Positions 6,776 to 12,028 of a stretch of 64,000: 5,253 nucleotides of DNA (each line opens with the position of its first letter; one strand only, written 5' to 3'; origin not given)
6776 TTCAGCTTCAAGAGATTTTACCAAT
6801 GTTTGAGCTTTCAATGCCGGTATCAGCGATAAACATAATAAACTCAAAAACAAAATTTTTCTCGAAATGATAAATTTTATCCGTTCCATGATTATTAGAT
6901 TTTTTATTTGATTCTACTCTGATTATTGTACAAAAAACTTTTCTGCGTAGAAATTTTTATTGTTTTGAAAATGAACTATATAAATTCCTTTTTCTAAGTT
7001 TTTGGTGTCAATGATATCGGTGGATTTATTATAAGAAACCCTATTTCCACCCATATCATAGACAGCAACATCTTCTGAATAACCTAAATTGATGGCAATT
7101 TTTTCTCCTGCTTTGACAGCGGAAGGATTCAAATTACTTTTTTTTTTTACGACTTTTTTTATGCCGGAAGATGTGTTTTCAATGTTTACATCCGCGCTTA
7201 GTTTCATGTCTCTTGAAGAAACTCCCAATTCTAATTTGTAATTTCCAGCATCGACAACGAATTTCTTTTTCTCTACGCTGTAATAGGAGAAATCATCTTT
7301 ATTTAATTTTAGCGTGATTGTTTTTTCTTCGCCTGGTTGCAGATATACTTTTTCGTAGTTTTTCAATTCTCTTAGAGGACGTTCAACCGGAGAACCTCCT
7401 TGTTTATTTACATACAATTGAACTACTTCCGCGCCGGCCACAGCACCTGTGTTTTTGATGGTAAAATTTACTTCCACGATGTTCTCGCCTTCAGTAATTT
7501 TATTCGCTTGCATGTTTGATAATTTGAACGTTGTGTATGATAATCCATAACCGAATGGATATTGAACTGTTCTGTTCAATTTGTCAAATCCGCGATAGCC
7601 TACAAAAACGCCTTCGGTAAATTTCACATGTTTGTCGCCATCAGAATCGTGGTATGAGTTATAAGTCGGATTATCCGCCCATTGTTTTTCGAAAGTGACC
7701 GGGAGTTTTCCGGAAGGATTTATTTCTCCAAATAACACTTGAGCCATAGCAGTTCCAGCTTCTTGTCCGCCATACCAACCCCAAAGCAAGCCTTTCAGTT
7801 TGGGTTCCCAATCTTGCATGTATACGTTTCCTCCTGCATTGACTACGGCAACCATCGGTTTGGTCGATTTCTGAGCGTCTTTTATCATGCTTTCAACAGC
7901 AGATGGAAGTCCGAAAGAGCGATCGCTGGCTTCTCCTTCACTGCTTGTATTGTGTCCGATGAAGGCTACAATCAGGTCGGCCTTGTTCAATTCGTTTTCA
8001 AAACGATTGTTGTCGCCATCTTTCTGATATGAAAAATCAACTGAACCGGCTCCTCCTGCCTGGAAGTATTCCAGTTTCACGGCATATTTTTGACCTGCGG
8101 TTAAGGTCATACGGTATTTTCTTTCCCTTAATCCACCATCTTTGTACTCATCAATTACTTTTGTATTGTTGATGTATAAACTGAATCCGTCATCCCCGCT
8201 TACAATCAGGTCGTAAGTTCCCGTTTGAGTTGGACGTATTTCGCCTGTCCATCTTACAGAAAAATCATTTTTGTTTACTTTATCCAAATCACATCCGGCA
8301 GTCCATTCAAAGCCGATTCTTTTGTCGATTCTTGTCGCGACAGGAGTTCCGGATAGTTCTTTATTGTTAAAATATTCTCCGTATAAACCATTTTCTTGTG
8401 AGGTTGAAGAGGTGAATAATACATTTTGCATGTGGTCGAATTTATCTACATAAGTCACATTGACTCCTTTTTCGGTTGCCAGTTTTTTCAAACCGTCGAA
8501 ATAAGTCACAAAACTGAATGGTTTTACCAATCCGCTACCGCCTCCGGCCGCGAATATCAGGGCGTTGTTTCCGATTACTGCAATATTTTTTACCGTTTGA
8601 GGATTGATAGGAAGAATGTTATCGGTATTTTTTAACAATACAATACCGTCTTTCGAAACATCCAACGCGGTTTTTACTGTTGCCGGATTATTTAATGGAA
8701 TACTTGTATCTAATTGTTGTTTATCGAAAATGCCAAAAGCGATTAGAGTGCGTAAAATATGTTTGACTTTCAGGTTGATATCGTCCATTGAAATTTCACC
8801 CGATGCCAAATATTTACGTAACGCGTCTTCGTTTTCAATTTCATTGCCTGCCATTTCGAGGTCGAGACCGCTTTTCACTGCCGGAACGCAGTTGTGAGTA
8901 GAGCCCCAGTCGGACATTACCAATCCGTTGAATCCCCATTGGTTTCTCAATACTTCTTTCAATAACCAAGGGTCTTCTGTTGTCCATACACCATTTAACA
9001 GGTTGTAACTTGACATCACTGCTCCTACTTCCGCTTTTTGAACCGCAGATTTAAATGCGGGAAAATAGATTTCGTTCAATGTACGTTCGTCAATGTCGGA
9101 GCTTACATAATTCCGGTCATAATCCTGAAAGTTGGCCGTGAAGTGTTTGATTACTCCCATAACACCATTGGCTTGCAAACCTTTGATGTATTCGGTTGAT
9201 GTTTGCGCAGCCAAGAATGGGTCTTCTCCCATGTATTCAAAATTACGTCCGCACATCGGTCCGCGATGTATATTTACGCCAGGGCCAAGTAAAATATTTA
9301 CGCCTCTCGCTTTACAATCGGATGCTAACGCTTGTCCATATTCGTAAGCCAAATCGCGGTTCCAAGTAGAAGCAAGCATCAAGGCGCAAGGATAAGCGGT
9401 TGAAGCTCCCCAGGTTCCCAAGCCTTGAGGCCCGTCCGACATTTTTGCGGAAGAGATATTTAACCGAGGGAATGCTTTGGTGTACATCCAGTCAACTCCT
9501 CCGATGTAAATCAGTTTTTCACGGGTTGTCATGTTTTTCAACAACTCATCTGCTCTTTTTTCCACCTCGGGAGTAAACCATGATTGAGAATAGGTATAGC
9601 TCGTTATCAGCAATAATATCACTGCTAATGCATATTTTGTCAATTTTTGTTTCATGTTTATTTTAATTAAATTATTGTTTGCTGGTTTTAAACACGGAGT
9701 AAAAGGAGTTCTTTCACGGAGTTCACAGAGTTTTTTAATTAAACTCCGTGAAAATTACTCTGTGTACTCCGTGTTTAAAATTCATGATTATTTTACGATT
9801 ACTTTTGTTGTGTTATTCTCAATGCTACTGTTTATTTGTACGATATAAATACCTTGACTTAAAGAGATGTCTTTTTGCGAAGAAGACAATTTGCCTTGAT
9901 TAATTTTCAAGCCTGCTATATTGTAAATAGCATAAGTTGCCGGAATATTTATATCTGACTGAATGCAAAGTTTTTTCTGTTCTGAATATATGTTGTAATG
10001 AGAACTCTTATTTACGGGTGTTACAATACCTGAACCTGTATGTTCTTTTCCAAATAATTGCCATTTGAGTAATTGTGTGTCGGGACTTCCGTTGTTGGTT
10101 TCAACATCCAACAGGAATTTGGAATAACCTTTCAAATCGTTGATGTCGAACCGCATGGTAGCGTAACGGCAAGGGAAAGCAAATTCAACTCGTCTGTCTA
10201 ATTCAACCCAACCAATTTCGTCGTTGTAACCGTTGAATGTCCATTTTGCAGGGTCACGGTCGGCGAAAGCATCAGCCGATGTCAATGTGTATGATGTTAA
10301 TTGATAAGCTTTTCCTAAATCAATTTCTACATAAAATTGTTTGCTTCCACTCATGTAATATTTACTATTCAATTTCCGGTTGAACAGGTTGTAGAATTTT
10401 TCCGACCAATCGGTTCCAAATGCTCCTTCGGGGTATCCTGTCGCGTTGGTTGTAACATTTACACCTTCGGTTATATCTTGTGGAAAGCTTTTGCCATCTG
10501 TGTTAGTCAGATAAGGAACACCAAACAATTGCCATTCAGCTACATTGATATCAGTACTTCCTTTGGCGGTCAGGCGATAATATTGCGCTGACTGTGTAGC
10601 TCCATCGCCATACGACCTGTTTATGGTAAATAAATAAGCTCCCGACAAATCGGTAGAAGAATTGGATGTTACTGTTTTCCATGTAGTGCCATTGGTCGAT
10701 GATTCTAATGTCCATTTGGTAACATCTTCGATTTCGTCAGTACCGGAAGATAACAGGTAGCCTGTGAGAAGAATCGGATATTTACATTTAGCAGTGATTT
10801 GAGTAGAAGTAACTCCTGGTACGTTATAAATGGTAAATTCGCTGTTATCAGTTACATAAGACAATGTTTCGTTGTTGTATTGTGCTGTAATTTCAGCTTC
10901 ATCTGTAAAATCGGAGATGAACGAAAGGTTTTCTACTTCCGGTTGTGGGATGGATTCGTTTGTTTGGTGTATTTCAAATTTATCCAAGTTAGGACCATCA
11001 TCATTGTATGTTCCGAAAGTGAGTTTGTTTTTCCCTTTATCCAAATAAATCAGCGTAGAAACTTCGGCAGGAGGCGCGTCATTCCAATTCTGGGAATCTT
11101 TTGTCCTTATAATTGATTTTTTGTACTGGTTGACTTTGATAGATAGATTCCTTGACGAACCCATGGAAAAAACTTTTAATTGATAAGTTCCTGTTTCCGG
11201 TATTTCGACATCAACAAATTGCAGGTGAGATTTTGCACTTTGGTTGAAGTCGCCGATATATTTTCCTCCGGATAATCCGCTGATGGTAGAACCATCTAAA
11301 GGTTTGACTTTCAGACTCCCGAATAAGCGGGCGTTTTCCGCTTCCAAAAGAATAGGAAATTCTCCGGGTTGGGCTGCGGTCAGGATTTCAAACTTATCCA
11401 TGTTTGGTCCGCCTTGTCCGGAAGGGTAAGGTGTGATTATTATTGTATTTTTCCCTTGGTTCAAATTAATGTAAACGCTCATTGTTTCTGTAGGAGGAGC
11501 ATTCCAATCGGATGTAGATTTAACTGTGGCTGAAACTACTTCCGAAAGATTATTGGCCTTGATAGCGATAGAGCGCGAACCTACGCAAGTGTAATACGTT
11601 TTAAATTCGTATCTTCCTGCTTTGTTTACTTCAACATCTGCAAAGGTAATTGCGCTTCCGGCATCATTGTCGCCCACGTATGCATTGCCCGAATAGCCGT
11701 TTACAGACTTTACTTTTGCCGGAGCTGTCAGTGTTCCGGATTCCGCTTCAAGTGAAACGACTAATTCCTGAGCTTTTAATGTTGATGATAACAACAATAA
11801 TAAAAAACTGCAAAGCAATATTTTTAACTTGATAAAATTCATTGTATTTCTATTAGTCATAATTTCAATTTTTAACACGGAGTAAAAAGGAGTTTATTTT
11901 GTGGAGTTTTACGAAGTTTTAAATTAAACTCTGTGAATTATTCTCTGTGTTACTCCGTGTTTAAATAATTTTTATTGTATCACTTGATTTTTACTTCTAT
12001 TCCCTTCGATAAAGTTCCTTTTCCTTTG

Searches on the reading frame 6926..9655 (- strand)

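Call 82: search_protein_families(library=pfam, proteins=[window:6926-9655:-], max_evalue=0.000001)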
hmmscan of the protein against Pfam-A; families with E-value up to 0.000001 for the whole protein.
window:6926-9655:- (910 aa): 4 families
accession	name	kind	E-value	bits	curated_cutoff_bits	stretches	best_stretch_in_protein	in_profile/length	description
PF01915.27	Glyco_hydro_3_C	-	5.1e-52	177.2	31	1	338-687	1-200/200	Glycosyl hydrolase family 3 C-terminal domain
PF00933.27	Glyco_hydro_3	-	1.1e-43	150.4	27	1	74-302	70-315/316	Glycosyl hydrolase family 3 N terminal domain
PF07691.17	PA14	-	2.8e-26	92.5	24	1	421-544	2-134/147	PA14 domain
PF14310.12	Fn3-like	-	2.7e-22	79.1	25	1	743-814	1-71/71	Fibronectin type III-like domain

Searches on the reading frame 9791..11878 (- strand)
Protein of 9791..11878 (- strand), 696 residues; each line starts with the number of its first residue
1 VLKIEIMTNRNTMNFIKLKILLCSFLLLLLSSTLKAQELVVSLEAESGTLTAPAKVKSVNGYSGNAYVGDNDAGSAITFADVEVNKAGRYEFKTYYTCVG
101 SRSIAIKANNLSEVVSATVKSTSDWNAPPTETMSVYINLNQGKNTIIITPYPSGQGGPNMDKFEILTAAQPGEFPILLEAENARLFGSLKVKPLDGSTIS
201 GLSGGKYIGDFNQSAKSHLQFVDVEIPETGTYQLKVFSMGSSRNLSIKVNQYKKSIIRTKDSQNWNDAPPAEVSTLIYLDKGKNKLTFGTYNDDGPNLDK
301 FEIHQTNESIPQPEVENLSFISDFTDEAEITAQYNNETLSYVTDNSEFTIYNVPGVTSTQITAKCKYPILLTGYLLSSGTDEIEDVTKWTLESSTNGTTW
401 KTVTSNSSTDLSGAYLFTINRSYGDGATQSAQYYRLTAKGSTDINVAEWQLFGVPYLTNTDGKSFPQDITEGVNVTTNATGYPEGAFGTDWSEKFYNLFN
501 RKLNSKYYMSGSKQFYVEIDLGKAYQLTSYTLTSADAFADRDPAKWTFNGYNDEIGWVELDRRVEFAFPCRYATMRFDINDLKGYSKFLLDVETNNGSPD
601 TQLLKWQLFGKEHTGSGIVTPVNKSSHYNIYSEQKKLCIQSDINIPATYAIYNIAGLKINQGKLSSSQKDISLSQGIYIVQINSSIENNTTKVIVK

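Call 82: search_protein_families(library=pfam, proteins=[window:9791-11878:-], max_evalue=0.000001)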
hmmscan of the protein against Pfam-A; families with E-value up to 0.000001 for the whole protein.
window:9791-11878:- (696 aa): 2 families
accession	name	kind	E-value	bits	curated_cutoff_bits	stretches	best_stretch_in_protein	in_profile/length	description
PF16990.11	CBM_35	-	9.5e-09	36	28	1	43-149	3-105/121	Carbohydrate binding module (family 35)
PF03422.21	CBM_6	-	3.8e-07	30.9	28.9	0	45-152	2-110/125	Carbohydrate binding module (family 6)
